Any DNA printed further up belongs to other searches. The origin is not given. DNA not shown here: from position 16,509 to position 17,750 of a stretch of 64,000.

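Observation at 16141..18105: A core regulator sandwiched inside a toxin-antitoxin pair: xre - cysB - RES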

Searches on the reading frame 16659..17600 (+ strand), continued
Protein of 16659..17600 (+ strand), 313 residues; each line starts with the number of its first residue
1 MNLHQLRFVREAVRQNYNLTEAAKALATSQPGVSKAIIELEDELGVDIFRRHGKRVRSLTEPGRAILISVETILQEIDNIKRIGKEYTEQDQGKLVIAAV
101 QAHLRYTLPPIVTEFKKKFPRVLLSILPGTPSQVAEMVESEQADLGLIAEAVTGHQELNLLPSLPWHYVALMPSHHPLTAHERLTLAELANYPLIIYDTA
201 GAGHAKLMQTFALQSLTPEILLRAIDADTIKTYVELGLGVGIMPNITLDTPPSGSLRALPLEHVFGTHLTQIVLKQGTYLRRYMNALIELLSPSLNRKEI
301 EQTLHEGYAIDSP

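Call 52: search_solved_structures(query=window:16659-17597:+, max_evalue=1e-20, show_alignments=2)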
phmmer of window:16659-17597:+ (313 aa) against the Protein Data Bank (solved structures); distinct sequences matched with E-value up to 1e-20: 7.
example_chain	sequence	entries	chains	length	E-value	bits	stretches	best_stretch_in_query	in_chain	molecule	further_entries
4gwo_A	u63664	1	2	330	1.8e-63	217.9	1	1-301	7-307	HTH-type transcriptional regulator CysB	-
1al3_A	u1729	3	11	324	2.4e-63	217.5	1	1-301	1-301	CYS REGULON TRANSCRIPTIONAL ACTIVATOR CYSB | HTH-type transcriptional regulator CysB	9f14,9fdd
5z50_A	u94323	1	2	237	6.1e-41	143.9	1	90-301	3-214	Cys regulon transcriptional activator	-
4lq2_A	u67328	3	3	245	4.5e-40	141.1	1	86-301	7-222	HTH-type transcriptional regulator CysB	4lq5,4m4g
4gxa_A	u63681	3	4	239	8.2e-40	140.2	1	86-301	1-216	HTH-type transcriptional regulator CysB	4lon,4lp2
2fyi_A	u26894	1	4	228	2.3e-39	138.7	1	84-304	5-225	HTH-type transcriptional regulator cbl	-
5y2v_A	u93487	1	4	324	7.5e-21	78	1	2-250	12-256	Rubisco operon transcriptional regulator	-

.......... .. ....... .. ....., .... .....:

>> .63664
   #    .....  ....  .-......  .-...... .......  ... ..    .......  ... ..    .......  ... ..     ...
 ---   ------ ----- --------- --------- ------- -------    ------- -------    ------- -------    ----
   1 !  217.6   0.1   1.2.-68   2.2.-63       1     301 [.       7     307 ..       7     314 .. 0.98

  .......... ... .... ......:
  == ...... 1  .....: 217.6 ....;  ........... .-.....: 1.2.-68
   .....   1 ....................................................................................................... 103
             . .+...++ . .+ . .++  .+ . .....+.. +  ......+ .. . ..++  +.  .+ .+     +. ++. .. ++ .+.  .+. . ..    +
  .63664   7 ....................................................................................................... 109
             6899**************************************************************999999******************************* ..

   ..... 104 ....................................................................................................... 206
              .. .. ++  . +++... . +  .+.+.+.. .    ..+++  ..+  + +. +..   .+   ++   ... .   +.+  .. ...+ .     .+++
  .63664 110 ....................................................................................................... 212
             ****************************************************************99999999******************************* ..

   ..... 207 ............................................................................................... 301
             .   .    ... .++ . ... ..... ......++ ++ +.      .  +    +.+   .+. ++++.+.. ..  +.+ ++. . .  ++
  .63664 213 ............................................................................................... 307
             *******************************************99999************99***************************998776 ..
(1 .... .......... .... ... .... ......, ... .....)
